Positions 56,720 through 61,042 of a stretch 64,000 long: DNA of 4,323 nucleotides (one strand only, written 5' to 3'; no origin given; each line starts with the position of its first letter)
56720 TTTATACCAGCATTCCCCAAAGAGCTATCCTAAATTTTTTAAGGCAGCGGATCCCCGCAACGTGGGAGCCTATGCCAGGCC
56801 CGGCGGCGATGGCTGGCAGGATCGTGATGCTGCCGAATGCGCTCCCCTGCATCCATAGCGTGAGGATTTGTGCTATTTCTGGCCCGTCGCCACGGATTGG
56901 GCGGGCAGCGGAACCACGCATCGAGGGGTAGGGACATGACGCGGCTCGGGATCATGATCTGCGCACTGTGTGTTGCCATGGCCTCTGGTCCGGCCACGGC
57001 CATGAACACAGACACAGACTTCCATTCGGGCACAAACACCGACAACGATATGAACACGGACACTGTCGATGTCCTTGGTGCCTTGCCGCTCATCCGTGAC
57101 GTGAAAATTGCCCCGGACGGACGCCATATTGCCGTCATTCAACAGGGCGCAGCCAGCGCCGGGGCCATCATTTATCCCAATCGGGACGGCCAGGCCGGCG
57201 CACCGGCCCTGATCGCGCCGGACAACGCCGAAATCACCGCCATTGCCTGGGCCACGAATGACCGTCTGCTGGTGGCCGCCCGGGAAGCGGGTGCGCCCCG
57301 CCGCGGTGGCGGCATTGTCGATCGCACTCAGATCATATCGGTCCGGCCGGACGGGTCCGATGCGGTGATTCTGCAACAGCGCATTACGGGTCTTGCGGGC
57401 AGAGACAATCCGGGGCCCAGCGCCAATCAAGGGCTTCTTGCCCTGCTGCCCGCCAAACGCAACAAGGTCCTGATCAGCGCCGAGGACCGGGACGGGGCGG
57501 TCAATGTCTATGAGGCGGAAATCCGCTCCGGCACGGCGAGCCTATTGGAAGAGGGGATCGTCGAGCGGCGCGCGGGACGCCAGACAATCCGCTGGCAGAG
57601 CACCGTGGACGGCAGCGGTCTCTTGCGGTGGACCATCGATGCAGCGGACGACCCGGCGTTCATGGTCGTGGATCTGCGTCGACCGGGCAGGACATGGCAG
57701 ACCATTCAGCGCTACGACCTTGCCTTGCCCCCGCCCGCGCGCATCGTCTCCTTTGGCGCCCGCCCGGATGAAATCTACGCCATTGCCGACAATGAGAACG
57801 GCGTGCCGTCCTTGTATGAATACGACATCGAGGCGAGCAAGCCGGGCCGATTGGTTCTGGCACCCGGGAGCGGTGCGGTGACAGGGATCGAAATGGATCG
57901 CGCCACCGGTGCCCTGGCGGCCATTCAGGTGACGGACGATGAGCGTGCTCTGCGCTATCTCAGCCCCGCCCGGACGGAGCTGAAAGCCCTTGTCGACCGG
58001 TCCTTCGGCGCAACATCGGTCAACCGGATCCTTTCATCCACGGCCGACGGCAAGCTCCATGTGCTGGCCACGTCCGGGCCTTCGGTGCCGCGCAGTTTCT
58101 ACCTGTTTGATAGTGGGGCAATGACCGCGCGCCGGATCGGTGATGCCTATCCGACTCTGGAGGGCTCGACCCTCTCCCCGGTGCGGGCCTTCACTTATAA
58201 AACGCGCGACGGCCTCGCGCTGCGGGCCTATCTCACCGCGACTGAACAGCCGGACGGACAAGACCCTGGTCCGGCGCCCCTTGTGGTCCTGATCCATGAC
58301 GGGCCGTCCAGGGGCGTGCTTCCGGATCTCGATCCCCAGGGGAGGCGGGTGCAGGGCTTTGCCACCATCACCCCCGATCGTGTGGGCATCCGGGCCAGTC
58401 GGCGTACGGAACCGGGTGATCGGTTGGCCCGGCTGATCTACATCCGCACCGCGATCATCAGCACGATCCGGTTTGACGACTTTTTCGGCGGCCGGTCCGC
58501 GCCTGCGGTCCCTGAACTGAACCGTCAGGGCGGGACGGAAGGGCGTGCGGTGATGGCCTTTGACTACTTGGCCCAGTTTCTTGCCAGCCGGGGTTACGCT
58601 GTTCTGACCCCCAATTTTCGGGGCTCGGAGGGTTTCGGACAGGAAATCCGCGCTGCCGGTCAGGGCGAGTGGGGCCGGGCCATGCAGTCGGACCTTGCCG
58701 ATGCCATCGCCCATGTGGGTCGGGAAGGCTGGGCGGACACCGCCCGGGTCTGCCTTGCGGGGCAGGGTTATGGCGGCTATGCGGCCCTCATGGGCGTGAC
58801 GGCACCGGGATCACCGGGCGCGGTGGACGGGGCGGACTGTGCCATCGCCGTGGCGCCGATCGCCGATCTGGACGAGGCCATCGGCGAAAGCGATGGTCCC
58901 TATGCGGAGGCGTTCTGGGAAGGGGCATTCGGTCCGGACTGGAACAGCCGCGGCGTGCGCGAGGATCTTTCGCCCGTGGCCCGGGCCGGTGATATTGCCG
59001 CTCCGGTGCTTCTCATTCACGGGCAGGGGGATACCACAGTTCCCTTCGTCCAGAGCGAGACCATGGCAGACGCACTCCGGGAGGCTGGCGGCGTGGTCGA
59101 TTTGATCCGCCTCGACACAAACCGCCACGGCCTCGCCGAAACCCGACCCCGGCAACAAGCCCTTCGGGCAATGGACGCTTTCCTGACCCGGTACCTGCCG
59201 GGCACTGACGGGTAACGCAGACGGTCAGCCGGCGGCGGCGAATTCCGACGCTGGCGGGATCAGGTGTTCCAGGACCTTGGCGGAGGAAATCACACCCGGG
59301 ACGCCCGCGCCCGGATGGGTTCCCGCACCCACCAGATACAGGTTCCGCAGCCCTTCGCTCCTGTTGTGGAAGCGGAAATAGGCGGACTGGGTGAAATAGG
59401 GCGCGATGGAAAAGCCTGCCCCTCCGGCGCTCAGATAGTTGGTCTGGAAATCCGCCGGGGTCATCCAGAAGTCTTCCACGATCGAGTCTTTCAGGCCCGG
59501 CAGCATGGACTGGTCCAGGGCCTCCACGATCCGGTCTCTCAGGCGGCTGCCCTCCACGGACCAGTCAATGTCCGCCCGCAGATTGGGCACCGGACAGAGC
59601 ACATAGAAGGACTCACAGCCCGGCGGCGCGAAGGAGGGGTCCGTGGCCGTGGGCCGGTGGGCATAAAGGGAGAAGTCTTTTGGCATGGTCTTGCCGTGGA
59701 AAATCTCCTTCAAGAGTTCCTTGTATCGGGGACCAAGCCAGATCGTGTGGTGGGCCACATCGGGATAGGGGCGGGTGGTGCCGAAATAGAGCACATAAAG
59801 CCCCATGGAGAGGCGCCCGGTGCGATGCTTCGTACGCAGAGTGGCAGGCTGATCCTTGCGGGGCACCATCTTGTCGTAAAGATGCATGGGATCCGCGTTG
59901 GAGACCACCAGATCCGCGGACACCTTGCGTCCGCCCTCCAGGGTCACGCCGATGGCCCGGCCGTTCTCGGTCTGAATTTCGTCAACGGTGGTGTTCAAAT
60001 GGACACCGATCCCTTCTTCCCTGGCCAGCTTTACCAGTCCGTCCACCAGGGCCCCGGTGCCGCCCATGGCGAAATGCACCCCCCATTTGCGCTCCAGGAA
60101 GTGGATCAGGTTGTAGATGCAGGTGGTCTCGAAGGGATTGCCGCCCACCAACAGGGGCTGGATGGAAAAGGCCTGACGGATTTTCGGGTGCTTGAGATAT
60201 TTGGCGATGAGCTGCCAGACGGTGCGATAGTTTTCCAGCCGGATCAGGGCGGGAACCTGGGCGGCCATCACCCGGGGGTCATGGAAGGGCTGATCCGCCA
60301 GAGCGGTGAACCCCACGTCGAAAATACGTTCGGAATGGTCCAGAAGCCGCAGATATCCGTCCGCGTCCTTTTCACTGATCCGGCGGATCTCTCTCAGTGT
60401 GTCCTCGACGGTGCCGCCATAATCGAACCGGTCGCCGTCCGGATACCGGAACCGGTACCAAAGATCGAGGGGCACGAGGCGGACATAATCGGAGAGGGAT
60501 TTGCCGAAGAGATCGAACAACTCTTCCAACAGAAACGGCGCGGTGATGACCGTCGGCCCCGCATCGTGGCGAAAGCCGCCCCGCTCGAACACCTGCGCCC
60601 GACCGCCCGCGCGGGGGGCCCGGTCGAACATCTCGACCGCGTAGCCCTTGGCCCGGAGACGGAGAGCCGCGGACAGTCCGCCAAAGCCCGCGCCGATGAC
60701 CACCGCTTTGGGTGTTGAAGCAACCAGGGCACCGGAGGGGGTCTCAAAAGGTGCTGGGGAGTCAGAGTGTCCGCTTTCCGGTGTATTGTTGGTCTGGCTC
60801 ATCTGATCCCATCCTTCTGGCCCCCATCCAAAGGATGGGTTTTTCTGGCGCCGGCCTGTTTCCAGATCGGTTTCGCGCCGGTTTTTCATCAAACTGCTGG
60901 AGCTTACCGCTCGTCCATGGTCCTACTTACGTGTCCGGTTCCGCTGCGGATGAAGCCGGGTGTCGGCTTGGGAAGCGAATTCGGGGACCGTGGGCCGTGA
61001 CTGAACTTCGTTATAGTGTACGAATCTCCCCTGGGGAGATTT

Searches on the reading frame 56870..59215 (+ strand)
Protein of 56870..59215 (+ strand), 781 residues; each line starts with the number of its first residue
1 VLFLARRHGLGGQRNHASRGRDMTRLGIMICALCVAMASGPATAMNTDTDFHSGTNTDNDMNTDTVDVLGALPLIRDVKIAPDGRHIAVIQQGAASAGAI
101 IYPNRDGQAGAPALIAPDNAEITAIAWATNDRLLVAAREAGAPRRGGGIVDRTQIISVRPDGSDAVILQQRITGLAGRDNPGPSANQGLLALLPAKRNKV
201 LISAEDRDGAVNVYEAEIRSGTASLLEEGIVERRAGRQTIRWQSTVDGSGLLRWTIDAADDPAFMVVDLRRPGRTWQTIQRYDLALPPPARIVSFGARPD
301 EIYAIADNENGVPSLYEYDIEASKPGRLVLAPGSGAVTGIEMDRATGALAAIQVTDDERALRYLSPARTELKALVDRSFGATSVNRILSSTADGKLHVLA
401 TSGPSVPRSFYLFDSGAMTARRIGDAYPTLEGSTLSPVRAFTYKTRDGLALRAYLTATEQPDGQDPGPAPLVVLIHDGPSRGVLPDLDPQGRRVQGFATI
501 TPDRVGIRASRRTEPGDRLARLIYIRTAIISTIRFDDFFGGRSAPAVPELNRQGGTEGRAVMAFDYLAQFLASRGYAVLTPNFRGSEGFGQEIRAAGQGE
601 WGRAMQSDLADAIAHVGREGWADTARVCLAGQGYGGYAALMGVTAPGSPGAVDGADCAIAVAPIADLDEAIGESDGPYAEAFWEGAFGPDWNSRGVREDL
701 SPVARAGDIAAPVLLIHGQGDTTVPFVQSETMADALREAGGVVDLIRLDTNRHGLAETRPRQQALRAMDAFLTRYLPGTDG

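Call 41: search_protein_families(library=pfam, proteins=[window:56870-59215:+], max_evalue=0.001)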
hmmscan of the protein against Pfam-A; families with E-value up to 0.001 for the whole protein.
window:56870-59215:+ (781 aa): 7 families
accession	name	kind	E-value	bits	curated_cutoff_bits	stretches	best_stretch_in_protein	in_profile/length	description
PF00326.27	Peptidase_S9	-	8.7e-35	120.6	22.6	1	564-776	3-210/213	Prolyl oligopeptidase family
PF01738.24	DLH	-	8.5e-07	29.2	21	0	701-763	134-198/217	Dienelactone hydrolase family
PF10647.15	Gmad1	-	1.5e-06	28.7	20.5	1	52-144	95-186/251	Lipoprotein LpqB beta-propeller domain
PF02129.25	Peptidase_S15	-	2.2e-06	28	23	0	565-669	46-134/262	X-Pro dipeptidyl-peptidase (S15 family)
PF12146.15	Hydrolase_4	-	9.5e-06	25.5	27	0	563-668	19-114/239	Serine aminopeptidase, S33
PF20434.5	BD-FAE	-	0.00016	21.7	26.8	0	569-736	41-215/215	BD-FAE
PF08386.16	Abhydrolase_4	-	0.00097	19.7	21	0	707-773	33-92/103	TAP-like protein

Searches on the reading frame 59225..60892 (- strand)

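Call 41: search_protein_families(library=pfam, proteins=[window:59225-60892:-], max_evalue=0.001)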
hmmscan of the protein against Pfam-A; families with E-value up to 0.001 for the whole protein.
window:59225-60892:- (555 aa): 7 families
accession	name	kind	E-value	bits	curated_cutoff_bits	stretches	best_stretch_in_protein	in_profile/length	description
PF01593.30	Amino_oxidase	-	2.1e-33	116.7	19.8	1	71-539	2-436/443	Flavin containing amine oxidoreductase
PF13450.12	NAD_binding_8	-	4.6e-14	52.9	21.9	1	65-127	1-63/68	NAD(P)-binding Rossmann-like domain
PF01266.30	DAO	-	6e-12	46.2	27.9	2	63-99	2-38/353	FAD dependent oxidoreductase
PF07992.20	Pyr_redox_2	-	1.5e-09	38.1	26.1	1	62-91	2-31/291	Pyridine nucleotide-disulphide oxidoreductase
PF00070.33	Pyr_redox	-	4.5e-06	27.5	22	0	62-95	1-34/82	Pyridine nucleotide-disulphide oxidoreductase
PF03486.20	HI0933_like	-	5.6e-06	26.4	50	0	62-98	2-38/244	HI0933-like protein Rossmann domain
PF00890.30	FAD_binding_2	-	5.7e-06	26.2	20.4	1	63-105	2-43/414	FAD binding domain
